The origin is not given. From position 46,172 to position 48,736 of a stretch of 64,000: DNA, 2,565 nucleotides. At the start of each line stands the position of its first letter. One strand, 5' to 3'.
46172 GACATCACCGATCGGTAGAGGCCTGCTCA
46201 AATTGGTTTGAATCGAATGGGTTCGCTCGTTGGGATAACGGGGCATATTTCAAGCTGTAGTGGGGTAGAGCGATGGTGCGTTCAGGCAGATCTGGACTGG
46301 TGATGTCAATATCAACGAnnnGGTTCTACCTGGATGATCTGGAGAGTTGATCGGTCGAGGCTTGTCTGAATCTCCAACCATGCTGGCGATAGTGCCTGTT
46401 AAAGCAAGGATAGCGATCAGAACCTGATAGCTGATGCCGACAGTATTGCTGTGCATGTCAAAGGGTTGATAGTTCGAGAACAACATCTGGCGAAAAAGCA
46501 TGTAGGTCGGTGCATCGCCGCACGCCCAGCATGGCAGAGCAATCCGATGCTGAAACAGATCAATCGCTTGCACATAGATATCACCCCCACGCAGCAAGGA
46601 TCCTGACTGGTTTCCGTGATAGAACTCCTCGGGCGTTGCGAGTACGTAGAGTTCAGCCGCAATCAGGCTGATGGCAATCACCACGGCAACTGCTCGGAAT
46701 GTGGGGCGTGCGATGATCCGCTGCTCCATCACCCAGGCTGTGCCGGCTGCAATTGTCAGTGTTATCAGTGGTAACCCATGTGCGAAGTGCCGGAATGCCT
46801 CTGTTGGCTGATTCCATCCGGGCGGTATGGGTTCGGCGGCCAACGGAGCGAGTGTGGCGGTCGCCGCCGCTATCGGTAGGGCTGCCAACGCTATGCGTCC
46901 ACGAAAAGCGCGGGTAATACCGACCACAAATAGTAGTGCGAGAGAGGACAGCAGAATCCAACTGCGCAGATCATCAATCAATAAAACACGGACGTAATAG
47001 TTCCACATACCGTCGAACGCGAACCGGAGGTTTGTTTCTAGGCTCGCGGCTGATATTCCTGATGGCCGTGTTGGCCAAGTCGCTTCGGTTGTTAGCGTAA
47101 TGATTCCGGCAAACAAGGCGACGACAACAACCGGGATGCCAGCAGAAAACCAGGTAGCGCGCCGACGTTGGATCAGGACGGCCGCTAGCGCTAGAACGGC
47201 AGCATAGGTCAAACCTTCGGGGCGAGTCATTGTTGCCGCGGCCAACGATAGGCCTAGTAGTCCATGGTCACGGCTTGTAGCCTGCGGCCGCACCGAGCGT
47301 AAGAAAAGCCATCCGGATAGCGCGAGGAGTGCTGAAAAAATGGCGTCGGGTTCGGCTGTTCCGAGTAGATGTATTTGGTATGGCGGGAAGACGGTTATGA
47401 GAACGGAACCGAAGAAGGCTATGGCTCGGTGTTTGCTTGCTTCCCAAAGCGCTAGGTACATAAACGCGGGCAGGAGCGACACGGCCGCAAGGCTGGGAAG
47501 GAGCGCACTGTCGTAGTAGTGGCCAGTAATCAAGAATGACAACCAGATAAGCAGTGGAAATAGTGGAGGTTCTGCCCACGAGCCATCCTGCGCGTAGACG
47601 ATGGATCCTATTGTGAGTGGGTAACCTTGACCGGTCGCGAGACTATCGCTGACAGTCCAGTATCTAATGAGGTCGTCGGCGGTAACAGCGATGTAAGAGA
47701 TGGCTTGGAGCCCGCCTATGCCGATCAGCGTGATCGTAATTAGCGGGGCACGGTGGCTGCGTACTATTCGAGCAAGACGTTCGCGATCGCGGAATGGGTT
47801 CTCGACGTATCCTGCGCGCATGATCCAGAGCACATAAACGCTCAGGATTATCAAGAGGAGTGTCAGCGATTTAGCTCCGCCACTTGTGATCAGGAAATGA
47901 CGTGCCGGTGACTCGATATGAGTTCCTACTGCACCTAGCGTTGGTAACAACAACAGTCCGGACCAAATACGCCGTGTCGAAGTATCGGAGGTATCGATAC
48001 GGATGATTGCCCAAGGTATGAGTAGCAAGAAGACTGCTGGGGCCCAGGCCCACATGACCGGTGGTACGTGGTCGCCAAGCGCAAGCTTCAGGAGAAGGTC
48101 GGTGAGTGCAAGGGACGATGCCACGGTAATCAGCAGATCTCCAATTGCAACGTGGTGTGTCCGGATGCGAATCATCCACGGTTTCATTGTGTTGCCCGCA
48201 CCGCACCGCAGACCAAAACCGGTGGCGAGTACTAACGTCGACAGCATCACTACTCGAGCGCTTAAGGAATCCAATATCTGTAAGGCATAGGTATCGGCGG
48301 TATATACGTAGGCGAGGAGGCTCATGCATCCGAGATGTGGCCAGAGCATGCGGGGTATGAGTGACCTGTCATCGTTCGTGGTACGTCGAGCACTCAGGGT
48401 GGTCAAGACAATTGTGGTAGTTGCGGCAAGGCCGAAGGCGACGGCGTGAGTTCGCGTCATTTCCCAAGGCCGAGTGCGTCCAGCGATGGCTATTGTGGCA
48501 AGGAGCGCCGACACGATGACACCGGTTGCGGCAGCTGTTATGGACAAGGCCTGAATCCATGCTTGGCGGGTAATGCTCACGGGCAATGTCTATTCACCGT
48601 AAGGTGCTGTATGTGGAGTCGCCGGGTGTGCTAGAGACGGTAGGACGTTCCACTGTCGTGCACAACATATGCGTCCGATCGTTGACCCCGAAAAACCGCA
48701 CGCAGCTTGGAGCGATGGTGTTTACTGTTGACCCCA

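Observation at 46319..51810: Two tandem giant polytopic membrane proteins beside MMPL and M23 peptidase: candidate GT-C envelope glycosyltransferases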

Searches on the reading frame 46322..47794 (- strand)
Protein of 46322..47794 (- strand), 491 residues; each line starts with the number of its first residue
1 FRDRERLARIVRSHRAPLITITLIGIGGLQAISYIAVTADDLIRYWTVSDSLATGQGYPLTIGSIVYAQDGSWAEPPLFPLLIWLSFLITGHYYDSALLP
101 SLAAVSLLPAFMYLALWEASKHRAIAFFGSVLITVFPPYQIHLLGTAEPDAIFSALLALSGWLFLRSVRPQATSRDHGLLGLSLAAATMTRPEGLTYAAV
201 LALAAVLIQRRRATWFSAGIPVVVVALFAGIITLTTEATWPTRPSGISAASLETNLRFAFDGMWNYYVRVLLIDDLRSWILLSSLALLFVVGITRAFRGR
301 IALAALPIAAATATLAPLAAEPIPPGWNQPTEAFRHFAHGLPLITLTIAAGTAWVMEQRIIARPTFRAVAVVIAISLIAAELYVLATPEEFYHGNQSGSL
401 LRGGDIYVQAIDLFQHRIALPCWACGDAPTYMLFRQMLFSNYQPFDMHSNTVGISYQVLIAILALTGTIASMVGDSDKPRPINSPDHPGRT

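Call 25: search_protein_families(library=pfam, proteins=[window:46322-47794:-], max_evalue=10)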
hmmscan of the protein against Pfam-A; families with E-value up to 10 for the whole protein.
seq(491 aa): 1 family
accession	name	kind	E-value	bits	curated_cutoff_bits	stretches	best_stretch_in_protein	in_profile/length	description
PF13231.12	PMT_2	-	1.1e-10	42.4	26.1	1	75-233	2-154/160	Dolichyl-phosphate-mannose-protein mannosyltransferase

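Call 34: find_homologous_proteins(query=window:46322-47794:-, max_evalue=10)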
Query seq(491 aa) (491 aa): 33 proteins with E <= 10 among 8000 candidates.
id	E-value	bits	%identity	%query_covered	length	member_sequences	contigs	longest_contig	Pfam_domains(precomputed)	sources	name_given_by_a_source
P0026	0.0e+0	1076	100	100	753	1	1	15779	-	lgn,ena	-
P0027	0.0e+0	1076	100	100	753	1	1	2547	-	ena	-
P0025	0.0e+0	1076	100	100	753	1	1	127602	-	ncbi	-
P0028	0.0e+0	1029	96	100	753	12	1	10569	-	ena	-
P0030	8.6e-269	910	85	98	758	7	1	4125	-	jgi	-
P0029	2.5e-267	906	86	98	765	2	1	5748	PF13231.13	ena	-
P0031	3.0e-111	391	45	93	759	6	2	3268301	-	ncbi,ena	-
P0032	1.0e-109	386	44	93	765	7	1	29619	-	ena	-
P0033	3.0e-109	384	44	93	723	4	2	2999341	-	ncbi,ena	-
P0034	3.0e-105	371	44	96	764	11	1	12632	-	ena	-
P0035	2.3e-104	368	45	95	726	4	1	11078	-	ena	-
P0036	3.4e-104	368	44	95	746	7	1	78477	-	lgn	-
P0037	1.2e-102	362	43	96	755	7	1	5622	-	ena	-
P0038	1.0e-101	359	46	94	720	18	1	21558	-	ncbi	-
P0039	1.6e-99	352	43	91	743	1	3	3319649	-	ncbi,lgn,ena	-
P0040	3.0e-97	345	43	96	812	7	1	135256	PF13231.13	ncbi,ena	-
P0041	7.9e-97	343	43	93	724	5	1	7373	PF13231.13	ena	-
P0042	9.6e-97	343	43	96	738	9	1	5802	PF13231.13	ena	-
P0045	2.5e-94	335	44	93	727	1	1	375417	PF13231.13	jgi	jgi:hypothetical protein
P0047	3.8e-83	298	37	98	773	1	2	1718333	PF13231.13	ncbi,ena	-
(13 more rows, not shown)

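Call 41: find_encoding_contigs(protein=P0031, flank=10000, max_places=2)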
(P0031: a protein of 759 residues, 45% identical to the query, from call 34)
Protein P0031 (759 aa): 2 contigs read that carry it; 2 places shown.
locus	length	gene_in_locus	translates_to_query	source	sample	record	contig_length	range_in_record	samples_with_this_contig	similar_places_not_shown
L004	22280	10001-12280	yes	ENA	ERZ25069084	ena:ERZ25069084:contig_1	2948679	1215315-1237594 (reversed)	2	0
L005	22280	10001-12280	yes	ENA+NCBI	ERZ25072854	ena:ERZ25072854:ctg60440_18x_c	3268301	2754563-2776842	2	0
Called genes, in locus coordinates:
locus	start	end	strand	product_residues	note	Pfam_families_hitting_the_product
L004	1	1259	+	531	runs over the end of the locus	PF01946:Thi4 (faint), PF03486:HI0933_like (faint), PF07992:Pyr_redox_2 (faint), PF01266:DAO (weak), PF01593:Amino_oxidase, PF12831:FAD_oxidored, PF13450:NAD_binding_8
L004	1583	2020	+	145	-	PF00903:Glyoxalase, PF13669:Glyoxalase_4, PF18029:Glyoxalase_6 (faint)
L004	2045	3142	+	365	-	PF04909:Amidohydro_2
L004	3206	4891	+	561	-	PF00920:ILVD_EDD_N, PF24877:ILV_EDD_C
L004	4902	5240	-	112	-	PF05336:rhaM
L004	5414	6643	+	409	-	PF07690:MFS_1, PF00083:Sugar_tr (faint), PF07690:MFS_1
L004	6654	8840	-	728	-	PF02589:LUD_dom, PF13534:Fer4_17 (faint), PF00037:Fer4 (faint), PF12838:Fer4_7, PF13183:Fer4_8, PF13187:Fer4_9 (weak), PF13484:Fer4_16 (weak), PF02754:CCG, +4 more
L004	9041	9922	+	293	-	PF08450:SGL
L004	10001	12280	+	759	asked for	-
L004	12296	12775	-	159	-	PF01613:Flavin_Reduct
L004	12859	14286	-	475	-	PF14691:Fer4_20, PF00070:Pyr_redox (weak), PF00890:FAD_binding_2 (faint), PF01946:Thi4 (weak), PF07992:Pyr_redox_2, PF12831:FAD_oxidored (weak), PF01593:Amino_oxidase (weak), PF13450:NAD_binding_8, +2 more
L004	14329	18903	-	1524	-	PF00310:GATase_2, PF04898:Glu_syn_central, PF01645:Glu_synthase, PF01493:GXGXG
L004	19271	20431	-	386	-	PF03979:Sigma70_r1_1, PF00140:Sigma70_r1_2, PF04542:Sigma70_r2, PF04539:Sigma70_r3, PF04545:Sigma70_r4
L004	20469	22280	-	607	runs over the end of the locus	PF01807:Zn_ribbon_DnaG, PF08275:DNAG_N, PF01751:Toprim, PF13155:Toprim_2, PF13662:Toprim_4, PF10410:DnaB_bind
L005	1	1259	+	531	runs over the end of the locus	PF01946:Thi4 (faint), PF03486:HI0933_like (faint), PF07992:Pyr_redox_2 (faint), PF01266:DAO (weak), PF01593:Amino_oxidase, PF12831:FAD_oxidored, PF13450:NAD_binding_8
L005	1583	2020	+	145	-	PF00903:Glyoxalase, PF13669:Glyoxalase_4, PF18029:Glyoxalase_6 (faint)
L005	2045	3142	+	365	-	PF04909:Amidohydro_2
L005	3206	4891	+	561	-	PF00920:ILVD_EDD_N, PF24877:ILV_EDD_C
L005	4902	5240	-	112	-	PF05336:rhaM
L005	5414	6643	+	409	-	PF07690:MFS_1, PF00083:Sugar_tr (faint), PF07690:MFS_1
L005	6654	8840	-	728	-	PF02589:LUD_dom, PF13534:Fer4_17 (faint), PF00037:Fer4 (faint), PF12838:Fer4_7, PF13183:Fer4_8, PF13187:Fer4_9 (weak), PF13484:Fer4_16 (weak), PF02754:CCG, +4 more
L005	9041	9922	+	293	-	PF08450:SGL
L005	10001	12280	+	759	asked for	-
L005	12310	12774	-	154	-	PF01613:Flavin_Reduct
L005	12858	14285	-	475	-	PF14691:Fer4_20, PF00070:Pyr_redox (weak), PF00890:FAD_binding_2 (faint), PF01946:Thi4 (weak), PF07992:Pyr_redox_2, PF12831:FAD_oxidored (weak), PF01593:Amino_oxidase (weak), PF13450:NAD_binding_8, +2 more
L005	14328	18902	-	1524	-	PF00310:GATase_2, PF04898:Glu_syn_central, PF01645:Glu_synthase, PF01493:GXGXG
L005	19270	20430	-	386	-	PF03979:Sigma70_r1_1, PF00140:Sigma70_r1_2, PF04542:Sigma70_r2, PF04539:Sigma70_r3, PF04545:Sigma70_r4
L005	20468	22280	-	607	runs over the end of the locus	PF01807:Zn_ribbon_DnaG, PF08275:DNAG_N, PF01751:Toprim, PF13155:Toprim_2, PF13662:Toprim_4, PF10410:DnaB_bind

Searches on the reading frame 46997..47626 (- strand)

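Call 25: search_protein_families(library=pfam, proteins=[window:46997-47626:-], max_evalue=10)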
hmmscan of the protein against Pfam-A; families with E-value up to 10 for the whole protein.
seq(210 aa): 3 families
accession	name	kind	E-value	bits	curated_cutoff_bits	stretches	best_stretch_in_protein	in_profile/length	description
PF13231.12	PMT_2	-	1.1e-11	45.7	26.1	1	19-177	2-154/160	Dolichyl-phosphate-mannose-protein mannosyltransferase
PF09913.15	DUF2142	-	8.7e-09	35.1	30.1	1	27-176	110-259/395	Predicted membrane protein (DUF2142)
PF23692.1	YmjE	-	0.24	11.8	27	1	15-31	20-36/54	YmjE-like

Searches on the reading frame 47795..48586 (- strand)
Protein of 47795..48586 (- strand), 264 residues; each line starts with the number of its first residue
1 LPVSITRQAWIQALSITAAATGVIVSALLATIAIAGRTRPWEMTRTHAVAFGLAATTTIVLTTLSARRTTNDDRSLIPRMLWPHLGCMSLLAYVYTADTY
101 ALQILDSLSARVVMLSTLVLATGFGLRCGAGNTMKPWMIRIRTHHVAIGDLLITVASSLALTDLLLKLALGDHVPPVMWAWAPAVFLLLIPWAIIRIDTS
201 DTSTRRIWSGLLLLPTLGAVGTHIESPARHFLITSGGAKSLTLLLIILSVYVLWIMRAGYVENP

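Call 25: search_protein_families(library=pfam, proteins=[window:47795-48586:-], max_evalue=10)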
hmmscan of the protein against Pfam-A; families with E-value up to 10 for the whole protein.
seq(264 aa): 1 family
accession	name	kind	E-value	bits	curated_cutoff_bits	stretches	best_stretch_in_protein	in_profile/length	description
PF13567.11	DUF4131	-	4.2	7.5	31.6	1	176-228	5-52/165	Domain of unknown function (DUF4131)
